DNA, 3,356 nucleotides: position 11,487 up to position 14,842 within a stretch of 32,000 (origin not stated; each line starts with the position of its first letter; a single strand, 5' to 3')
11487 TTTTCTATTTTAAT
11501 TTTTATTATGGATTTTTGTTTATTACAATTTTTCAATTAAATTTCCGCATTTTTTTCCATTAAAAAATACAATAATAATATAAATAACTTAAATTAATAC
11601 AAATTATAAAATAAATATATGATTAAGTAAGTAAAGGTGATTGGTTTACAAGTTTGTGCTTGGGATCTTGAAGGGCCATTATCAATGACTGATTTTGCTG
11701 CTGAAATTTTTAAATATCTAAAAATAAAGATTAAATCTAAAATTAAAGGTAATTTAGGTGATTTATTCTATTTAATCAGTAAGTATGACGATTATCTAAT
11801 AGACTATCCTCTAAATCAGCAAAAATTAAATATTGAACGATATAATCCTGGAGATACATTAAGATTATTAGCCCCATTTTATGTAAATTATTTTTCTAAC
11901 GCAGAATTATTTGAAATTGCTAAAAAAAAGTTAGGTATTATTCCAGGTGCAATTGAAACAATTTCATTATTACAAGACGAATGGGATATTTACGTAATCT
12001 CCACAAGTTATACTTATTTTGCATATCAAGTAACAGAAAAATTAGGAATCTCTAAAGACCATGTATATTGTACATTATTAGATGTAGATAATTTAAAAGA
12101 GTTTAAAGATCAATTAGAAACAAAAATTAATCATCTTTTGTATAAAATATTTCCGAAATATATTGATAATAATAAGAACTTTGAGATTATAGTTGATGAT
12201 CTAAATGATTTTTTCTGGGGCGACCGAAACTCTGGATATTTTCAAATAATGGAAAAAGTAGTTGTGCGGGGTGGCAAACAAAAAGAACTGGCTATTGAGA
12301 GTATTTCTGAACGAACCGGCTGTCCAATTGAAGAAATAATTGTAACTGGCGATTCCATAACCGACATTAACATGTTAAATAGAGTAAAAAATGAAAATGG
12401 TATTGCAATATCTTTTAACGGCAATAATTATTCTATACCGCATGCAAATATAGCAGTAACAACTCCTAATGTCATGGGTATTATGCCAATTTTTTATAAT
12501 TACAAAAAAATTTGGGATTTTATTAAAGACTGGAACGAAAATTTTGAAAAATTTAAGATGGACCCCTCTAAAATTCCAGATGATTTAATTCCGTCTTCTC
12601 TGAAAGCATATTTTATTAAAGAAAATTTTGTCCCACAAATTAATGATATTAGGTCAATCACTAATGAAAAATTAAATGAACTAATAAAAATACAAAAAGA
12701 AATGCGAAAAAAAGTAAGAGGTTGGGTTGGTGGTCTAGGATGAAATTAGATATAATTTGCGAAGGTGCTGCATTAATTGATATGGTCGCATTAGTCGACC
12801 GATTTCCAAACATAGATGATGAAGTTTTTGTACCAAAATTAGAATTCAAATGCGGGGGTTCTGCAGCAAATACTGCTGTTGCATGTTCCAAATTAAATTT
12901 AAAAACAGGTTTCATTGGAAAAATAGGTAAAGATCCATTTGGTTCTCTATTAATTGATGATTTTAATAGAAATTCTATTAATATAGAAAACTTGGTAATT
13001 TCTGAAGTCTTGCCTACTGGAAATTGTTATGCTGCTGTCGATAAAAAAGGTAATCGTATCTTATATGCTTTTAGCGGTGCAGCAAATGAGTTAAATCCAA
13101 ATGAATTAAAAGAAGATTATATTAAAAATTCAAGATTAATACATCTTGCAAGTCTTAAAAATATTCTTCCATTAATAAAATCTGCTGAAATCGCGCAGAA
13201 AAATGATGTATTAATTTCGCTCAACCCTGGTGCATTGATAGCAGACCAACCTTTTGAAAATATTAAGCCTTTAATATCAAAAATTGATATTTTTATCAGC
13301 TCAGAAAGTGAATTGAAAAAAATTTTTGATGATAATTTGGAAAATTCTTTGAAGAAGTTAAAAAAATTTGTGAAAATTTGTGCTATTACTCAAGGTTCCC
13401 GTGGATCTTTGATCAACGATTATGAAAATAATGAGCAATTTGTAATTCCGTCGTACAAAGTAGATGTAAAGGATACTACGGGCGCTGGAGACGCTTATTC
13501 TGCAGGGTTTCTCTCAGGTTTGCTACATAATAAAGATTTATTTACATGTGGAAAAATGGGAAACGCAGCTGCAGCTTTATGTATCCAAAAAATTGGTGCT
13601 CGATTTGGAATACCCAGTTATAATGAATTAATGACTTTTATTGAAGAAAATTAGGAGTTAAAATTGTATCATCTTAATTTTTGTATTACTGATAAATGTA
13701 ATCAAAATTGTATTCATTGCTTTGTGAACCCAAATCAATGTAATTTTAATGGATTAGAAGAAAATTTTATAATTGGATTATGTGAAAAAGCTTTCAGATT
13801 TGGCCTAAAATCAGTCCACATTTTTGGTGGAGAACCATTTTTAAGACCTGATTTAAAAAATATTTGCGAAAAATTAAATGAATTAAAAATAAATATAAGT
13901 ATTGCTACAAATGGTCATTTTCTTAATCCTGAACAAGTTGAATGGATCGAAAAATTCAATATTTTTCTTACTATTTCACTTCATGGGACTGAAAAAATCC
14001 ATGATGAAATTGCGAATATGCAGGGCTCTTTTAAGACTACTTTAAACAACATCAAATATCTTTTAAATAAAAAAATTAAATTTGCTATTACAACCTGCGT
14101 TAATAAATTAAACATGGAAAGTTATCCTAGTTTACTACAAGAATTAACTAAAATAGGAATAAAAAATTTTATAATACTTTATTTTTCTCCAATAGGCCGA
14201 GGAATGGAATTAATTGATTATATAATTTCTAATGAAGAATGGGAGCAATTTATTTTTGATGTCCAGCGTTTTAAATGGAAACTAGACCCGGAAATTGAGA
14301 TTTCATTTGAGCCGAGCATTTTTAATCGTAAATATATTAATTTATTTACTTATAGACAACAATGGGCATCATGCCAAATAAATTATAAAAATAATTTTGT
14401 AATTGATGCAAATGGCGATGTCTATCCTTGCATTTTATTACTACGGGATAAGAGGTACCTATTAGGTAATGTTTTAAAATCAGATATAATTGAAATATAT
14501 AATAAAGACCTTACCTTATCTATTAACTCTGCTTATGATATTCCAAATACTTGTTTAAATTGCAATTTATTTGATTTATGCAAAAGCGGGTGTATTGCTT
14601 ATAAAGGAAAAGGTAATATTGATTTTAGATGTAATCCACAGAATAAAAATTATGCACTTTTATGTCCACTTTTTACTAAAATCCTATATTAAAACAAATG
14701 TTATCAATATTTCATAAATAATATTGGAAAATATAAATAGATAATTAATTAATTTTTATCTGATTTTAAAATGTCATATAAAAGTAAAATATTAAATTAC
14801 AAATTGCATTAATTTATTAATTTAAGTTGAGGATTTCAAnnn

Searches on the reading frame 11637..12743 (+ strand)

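Call 7: search_protein_families(library=pfam, proteins=[window:11637-12743:+], max_evalue=0.001)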
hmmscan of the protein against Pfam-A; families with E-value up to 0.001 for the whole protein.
window:11637-12743:+ (368 aa): 3 families
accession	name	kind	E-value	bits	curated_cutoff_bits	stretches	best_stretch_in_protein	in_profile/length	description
PF08282.18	Hydrolase_3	-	9.1e-08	32.6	20.9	1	131-281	111-250/255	haloacid dehalogenase-like hydrolase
PF12710.13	HAD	-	3.8e-05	24.7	27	0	93-152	79-136/189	haloacid dehalogenase-like hydrolase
PF00702.32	Hydrolase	-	9.7e-05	23.3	26.4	0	6-146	3-147/191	haloacid dehalogenase-like hydrolase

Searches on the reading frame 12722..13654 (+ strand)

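Call 7: search_protein_families(library=pfam, proteins=[window:12722-13654:+], max_evalue=0.001)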
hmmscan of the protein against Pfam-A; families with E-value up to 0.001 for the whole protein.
window:12722-13654:+ (310 aa): 1 family
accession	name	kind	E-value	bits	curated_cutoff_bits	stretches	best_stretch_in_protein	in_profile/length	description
PF00294.29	PfkB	-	3.7e-56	191.1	25.8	1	10-298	3-300/302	pfkB family carbohydrate kinase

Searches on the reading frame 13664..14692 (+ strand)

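Call 7: search_protein_families(library=pfam, proteins=[window:13664-14692:+], max_evalue=0.001)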
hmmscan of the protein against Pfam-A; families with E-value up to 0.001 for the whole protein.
window:13664-14692:+ (342 aa): 2 families
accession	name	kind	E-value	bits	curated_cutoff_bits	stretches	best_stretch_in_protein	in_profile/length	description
PF04055.27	Radical_SAM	-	8.8e-21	75.2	29.5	1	8-159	3-164/166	Radical SAM superfamily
PF13186.11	SPASM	-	1.2e-08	35.5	21.5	1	240-301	3-67/67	Iron-sulfur cluster-binding domain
